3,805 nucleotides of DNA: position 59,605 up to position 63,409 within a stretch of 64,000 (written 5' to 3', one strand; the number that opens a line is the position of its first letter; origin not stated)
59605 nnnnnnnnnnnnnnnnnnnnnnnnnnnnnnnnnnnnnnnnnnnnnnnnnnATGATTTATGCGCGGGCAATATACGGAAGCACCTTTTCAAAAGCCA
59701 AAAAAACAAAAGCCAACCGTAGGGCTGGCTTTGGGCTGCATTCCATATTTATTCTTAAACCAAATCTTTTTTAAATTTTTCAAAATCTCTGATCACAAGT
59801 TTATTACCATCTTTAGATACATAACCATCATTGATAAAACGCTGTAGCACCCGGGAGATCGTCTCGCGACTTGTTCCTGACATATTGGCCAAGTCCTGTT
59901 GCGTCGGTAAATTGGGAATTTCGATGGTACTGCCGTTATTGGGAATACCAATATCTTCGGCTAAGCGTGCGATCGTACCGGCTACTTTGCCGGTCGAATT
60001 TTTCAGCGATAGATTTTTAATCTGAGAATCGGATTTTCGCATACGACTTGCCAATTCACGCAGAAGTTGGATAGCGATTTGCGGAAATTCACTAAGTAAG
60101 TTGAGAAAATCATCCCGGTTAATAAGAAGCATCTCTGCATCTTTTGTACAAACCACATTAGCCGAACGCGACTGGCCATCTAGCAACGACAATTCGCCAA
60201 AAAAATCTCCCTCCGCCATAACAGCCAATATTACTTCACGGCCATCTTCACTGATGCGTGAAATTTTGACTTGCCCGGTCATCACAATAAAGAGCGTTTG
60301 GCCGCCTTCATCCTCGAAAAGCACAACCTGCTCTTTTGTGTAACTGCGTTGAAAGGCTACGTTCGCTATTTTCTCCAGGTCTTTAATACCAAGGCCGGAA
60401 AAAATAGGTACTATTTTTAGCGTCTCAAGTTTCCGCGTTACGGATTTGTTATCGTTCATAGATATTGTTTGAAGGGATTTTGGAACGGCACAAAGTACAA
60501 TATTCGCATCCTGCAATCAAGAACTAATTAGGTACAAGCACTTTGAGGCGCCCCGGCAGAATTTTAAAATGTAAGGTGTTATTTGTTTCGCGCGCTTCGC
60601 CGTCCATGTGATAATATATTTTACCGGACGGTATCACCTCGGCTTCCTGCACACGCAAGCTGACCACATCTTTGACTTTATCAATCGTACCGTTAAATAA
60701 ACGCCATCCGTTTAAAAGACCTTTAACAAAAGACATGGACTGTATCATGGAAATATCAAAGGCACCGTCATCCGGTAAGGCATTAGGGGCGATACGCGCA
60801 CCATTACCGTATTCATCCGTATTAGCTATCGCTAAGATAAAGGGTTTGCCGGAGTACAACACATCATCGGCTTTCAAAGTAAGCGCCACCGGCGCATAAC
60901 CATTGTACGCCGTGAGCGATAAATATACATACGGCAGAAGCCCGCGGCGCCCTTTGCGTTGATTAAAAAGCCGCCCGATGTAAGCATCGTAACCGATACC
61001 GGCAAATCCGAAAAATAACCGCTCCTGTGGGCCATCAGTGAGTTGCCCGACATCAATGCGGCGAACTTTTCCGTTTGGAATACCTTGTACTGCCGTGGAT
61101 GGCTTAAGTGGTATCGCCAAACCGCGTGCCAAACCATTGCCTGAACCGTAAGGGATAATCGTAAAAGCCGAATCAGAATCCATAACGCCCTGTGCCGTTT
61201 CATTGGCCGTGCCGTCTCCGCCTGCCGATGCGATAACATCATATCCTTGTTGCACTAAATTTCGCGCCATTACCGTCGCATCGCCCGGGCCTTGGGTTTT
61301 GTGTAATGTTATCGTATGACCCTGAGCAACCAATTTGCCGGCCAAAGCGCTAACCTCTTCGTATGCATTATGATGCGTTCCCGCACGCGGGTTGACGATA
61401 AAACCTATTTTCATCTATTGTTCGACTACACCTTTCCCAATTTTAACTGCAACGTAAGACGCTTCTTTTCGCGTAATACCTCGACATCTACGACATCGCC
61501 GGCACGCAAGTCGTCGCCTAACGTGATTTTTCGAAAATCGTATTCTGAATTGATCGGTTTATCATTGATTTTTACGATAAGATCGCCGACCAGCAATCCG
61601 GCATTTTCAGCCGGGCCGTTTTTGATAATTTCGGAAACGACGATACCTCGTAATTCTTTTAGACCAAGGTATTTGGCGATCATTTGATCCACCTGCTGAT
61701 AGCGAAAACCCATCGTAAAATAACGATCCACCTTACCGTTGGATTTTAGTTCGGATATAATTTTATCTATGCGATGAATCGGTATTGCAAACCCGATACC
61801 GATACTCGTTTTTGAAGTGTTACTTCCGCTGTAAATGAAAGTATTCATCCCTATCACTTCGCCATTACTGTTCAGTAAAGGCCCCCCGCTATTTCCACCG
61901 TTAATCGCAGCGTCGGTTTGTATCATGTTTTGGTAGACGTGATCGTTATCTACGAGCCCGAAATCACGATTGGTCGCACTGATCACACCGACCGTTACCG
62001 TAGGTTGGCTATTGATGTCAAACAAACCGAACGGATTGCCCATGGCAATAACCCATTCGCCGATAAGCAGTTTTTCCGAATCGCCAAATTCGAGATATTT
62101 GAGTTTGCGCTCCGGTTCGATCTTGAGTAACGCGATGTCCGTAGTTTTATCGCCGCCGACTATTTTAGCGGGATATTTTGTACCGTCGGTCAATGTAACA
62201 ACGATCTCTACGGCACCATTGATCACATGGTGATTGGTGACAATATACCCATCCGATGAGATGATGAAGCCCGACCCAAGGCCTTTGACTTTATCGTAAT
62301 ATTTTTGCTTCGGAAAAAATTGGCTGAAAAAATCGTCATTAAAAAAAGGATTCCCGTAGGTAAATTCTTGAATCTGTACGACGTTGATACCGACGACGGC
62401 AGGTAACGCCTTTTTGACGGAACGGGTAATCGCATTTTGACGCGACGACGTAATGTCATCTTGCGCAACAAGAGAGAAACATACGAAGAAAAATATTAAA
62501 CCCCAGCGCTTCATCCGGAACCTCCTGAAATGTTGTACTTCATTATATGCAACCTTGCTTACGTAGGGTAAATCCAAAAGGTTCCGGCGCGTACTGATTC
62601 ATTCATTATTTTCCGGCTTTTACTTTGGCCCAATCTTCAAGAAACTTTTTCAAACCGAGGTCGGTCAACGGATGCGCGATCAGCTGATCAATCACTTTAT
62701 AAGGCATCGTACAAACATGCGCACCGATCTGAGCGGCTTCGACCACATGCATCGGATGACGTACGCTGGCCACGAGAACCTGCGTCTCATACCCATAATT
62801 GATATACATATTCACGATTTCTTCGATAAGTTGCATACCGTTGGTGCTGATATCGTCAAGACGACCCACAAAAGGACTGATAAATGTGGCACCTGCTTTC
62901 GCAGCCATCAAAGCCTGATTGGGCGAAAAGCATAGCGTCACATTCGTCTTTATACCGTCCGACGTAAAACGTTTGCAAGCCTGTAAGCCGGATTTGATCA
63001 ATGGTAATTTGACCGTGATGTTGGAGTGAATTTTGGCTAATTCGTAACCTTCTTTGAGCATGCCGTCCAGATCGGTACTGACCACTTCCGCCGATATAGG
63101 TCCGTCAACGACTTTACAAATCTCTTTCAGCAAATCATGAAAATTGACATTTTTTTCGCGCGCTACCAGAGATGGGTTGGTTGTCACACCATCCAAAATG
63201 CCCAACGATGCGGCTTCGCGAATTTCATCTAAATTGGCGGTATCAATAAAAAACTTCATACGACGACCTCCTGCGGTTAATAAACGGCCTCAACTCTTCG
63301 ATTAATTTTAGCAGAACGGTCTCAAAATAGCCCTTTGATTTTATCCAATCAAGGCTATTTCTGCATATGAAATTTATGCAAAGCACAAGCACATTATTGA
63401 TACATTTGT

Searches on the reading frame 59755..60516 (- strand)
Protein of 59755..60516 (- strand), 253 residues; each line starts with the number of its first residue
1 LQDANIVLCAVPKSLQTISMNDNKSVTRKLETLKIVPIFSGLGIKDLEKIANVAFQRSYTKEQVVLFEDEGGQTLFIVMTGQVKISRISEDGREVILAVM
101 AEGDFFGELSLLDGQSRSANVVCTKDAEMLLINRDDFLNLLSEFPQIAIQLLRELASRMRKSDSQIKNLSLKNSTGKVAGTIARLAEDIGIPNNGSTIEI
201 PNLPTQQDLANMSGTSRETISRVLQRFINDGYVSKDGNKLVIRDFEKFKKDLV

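Call 25: search_protein_families(library=pfam, proteins=[window:59755-60516:-], max_evalue=0.001)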
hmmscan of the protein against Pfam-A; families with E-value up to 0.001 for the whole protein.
window:59755-60516:- (253 aa): 8 families
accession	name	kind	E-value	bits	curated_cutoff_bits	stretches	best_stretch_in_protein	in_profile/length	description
PF00027.35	cNMP_binding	-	1e-24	86.7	27.5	1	57-143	2-88/89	Cyclic nucleotide-binding domain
PF13545.12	HTH_Crp_2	-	5.9e-15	55.4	27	1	177-249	2-68/70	Crp-like helix-turn-helix domain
PF00325.26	Crp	-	5.5e-06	26.5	21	1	205-231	4-30/32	Bacterial regulatory proteins, crp family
PF00356.27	LacI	-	6.9e-05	23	27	0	207-239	3-32/46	Bacterial regulatory proteins, lacI family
PF13412.12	HTH_24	-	0.00012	22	21.9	1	205-233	19-47/48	Winged helix-turn-helix DNA-binding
PF12802.13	MarR_2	-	0.00024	21.6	27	1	204-235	21-52/61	MarR family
PF09339.16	HTH_IclR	-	0.00071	19.7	22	0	205-237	20-52/52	IclR helix-turn-helix domain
PF01047.28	MarR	-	0.00094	19.5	24.6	0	205-235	19-49/59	MarR family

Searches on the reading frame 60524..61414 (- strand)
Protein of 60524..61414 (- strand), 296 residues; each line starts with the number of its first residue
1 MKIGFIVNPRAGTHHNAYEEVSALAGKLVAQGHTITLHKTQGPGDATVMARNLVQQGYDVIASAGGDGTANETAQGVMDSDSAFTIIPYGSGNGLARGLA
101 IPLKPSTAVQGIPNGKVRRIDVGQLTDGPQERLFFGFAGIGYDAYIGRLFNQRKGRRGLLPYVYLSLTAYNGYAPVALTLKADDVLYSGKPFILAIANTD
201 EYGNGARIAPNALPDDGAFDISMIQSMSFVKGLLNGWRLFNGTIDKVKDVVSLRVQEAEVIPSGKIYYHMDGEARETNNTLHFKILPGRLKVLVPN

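Call 25: search_protein_families(library=pfam, proteins=[window:60524-61414:-], max_evalue=0.001)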
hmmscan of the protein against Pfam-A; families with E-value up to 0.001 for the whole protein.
window:60524-61414:- (296 aa): 2 families
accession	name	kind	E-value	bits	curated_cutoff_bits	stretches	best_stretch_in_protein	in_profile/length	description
PF00781.29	DAGK_cat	-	2.6e-27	95.3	23.6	1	3-124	2-124/125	Diacylglycerol kinase catalytic domain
PF19279.4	YegS_C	-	8.8e-22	78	27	1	139-294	4-158/158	YegS C-terminal NAD kinase beta sandwich-like domain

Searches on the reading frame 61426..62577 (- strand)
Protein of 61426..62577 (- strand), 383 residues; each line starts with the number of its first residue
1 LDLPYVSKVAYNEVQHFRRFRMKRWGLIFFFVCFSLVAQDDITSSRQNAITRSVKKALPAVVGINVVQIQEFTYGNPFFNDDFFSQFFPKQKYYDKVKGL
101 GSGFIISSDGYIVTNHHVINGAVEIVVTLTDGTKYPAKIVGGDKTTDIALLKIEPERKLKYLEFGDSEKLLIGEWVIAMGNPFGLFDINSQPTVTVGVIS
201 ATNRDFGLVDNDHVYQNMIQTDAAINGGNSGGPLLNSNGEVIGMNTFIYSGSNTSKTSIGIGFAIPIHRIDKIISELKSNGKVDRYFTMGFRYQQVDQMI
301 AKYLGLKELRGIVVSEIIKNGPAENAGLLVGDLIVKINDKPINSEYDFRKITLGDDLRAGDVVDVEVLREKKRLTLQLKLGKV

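Call 25: search_protein_families(library=pfam, proteins=[window:61426-62577:-], max_evalue=0.001)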
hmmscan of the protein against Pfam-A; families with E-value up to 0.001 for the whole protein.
window:61426-62577:- (383 aa): 6 families
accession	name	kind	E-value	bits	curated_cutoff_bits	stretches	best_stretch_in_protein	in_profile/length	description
PF13365.12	Trypsin_2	-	1e-36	127.3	27.6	1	101-244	1-144/144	Trypsin-like peptidase domain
PF00089.32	Trypsin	-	1.1e-20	74.8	20.6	1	101-274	27-220/220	Trypsin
PF13180.12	PDZ_2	-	2.6e-15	56.9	27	1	289-380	3-80/80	PDZ domain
PF17820.7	PDZ_6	-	3.2e-10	40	27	1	313-345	1-33/54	PDZ domain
PF00595.29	PDZ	-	3.7e-08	34.1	23.2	1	300-344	23-59/81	PDZ domain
PF10459.15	Peptidase_S46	-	4.1e-07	29.5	22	0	214-245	620-650/698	Peptidase S46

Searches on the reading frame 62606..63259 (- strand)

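Call 57: search_protein_families(library=pfam, proteins=[window:62606-63259:-], max_evalue=0.0001)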
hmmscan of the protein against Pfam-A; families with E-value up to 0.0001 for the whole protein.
window:62606-63259:- (217 aa): 1 family
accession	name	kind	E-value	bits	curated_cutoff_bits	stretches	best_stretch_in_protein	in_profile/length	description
PF00923.25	TAL_FSA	-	1.8e-61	208.4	27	1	3-213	1-281/285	Transaldolase/Fructose-6-phosphate aldolase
